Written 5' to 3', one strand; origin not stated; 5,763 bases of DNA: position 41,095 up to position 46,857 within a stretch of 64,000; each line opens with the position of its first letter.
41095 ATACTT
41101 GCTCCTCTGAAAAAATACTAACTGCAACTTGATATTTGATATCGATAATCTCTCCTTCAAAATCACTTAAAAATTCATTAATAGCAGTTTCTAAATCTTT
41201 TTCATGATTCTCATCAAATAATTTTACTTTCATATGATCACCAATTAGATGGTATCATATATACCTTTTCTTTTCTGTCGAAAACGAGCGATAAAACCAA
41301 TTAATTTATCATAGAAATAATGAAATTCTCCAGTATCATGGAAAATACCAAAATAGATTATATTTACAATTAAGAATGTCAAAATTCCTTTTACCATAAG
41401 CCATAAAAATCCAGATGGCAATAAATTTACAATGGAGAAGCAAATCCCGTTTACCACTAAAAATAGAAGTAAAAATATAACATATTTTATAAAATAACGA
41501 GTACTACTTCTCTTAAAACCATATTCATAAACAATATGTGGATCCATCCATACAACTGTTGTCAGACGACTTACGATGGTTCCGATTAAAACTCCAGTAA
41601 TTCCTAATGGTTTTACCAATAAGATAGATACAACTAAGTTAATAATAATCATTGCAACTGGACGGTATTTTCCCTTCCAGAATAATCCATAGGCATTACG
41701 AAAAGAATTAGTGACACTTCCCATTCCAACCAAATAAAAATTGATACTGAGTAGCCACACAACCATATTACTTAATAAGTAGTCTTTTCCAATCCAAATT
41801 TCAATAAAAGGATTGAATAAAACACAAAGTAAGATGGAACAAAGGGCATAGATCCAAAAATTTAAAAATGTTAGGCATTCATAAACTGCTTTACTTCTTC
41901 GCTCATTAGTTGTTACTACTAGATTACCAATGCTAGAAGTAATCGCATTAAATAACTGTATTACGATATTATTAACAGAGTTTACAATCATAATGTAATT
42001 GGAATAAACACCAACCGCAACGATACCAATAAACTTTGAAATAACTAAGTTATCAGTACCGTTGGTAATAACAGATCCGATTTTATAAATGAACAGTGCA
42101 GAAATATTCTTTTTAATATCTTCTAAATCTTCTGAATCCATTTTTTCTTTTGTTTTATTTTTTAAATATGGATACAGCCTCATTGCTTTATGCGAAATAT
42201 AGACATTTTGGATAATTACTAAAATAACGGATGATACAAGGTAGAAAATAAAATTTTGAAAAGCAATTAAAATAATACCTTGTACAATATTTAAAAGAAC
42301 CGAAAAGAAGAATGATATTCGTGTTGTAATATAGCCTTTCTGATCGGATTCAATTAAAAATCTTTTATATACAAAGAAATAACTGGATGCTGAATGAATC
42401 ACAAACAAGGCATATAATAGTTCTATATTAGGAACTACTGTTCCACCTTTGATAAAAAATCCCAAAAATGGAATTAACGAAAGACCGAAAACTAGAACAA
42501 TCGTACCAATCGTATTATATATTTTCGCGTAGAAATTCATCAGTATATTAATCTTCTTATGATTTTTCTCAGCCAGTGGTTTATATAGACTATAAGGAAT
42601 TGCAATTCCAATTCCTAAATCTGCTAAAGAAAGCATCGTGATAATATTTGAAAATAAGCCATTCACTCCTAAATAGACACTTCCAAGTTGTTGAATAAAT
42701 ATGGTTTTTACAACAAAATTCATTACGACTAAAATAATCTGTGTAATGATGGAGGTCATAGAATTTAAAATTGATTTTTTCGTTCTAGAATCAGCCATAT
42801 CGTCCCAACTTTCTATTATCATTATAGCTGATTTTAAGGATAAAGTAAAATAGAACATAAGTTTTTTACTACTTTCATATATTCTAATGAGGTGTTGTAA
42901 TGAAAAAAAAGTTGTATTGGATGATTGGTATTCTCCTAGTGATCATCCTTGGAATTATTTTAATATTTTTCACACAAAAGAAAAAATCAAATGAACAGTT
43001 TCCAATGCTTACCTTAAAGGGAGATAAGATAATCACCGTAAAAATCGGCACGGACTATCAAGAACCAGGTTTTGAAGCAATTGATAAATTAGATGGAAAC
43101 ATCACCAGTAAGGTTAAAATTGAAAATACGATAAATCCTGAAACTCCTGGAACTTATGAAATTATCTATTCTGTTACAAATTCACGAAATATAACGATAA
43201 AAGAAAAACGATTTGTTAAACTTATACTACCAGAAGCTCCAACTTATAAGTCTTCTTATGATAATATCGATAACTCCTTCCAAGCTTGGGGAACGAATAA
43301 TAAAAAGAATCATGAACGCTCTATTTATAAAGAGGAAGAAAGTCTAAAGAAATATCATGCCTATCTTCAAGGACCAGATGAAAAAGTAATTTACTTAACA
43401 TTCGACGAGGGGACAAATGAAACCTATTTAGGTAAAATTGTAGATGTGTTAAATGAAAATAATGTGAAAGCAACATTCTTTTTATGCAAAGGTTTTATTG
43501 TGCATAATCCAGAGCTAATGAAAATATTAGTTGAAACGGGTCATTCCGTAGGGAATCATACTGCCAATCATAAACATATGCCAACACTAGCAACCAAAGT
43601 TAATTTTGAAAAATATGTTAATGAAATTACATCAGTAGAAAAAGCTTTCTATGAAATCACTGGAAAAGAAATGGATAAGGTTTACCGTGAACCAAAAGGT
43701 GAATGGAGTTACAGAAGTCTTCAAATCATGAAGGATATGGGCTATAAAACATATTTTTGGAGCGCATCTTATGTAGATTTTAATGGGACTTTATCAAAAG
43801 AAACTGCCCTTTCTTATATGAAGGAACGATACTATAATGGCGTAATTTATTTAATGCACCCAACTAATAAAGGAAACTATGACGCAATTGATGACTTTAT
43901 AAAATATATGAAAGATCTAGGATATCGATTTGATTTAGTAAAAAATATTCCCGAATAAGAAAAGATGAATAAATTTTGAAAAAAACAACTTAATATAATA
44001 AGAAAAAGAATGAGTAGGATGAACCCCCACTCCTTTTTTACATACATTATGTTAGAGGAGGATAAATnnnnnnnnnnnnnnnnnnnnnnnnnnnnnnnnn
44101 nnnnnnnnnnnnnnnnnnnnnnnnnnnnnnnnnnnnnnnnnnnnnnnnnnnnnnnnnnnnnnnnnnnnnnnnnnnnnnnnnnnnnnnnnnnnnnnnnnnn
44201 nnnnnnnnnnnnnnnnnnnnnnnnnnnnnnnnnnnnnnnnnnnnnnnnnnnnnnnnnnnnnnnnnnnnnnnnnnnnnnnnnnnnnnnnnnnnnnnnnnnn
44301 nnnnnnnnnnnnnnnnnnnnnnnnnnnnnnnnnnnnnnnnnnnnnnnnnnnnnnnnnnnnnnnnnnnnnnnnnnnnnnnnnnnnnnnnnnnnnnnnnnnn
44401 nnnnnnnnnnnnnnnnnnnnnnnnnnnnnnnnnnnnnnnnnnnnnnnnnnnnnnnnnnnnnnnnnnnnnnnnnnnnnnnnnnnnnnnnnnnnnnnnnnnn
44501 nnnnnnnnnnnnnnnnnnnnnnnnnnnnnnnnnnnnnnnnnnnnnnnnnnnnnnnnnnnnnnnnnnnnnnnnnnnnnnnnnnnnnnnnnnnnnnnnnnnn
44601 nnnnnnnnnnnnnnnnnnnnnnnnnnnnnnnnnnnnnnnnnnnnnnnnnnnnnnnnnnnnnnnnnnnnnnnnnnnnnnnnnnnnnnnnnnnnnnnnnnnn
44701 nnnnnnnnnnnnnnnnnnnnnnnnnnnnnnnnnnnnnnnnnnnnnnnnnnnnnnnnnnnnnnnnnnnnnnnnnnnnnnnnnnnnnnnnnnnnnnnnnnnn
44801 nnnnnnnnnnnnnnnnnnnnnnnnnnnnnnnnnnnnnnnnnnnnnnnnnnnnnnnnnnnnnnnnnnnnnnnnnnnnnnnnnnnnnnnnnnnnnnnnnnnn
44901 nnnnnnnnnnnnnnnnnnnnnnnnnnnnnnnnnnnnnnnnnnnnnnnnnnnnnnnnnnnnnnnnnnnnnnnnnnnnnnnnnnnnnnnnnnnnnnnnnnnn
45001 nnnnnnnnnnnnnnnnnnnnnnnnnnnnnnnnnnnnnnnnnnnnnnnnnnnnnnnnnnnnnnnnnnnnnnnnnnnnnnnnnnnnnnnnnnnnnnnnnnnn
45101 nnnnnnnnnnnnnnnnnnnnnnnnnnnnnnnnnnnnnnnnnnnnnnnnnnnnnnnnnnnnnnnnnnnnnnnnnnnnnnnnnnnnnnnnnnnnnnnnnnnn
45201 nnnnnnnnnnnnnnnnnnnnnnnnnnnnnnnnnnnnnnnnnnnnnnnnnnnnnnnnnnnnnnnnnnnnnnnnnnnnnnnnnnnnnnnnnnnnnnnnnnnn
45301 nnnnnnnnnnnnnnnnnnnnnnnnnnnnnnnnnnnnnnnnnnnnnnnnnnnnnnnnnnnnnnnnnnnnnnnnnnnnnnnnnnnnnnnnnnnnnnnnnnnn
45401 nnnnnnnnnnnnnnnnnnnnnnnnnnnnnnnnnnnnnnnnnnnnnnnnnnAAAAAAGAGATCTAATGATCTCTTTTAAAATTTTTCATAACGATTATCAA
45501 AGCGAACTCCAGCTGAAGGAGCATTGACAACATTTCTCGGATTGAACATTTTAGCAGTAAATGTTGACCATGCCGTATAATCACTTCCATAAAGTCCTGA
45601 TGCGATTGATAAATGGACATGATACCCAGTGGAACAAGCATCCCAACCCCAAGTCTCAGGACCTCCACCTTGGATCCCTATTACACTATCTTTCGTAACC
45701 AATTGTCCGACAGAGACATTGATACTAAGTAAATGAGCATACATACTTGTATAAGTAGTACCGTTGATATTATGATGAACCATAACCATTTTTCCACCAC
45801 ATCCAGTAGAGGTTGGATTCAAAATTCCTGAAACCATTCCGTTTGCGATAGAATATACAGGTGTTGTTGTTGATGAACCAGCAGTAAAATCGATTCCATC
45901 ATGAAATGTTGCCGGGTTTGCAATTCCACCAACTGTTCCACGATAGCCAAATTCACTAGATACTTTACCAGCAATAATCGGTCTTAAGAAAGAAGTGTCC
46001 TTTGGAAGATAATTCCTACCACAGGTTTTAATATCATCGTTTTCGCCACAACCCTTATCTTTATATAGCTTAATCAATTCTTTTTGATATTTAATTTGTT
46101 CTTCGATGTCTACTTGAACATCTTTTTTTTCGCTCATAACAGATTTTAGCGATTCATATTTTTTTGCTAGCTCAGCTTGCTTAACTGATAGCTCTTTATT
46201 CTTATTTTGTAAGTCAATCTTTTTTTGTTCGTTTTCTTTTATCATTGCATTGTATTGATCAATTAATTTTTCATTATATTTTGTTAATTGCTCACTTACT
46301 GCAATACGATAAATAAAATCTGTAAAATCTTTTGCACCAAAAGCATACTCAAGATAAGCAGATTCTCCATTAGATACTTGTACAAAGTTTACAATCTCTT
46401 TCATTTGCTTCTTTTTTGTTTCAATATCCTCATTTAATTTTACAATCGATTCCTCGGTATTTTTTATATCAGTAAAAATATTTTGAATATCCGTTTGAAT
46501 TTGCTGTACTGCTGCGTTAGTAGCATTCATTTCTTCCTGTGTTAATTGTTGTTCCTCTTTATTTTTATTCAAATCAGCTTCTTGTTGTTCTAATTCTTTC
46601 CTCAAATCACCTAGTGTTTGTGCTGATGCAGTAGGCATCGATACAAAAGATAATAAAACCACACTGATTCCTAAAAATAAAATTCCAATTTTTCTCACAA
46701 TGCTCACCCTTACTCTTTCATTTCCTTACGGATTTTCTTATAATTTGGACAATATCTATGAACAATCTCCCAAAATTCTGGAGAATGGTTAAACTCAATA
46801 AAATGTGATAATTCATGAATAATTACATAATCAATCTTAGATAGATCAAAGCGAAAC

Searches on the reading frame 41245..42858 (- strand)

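Call 20: search_protein_families(library=pfam, proteins=[window:41245-42858:-], max_evalue=0.0001)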
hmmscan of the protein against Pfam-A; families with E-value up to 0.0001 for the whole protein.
window:41245-42858:- (537 aa): 0 families

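Call 30: search_protein_families(library=ncbifam, proteins=[window:41245-42858:-], max_evalue=0.001)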
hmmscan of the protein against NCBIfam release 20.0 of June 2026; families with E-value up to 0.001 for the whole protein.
window:41245-42858:- (537 aa): 1 family
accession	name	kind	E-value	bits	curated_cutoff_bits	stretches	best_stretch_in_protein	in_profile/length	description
NF041503.1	WZX_like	subfamily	0.00035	19.8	300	1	106-444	89-428/429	O-unit flippase-like protein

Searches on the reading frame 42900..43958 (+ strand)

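Call 21: search_protein_families(library=pfam, proteins=[window:42900-43958:+], max_evalue=0.0001)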
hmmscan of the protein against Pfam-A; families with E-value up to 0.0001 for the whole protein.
window:42900-43958:+ (352 aa): 2 families
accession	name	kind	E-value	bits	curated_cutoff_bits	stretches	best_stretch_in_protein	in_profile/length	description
PF01522.26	Polysacc_deac_1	-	1e-30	106.7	23.1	1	159-284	4-123/124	Polysaccharide deacetylase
PF16403.11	Bact_surface_Ig-like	-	2.3e-19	69.6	27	1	37-107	1-70/71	Bacterial surface protein, Ig-like domain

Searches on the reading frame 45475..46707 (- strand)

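Call 21: search_protein_families(library=pfam, proteins=[window:45475-46707:-], max_evalue=0.0001)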
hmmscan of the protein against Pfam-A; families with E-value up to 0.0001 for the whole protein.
window:45475-46707:- (410 aa): 2 families
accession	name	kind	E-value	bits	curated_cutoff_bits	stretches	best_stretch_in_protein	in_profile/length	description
PF01551.29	Peptidase_M23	-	1.4e-14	54.5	28.7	1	268-369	2-88/96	Peptidase family M23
PF24568.1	CC_PcsB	-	2.1e-13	50.3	27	1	88-162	1-75/75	Peptidoglycan hydrolase PcsB, coiled-coil domain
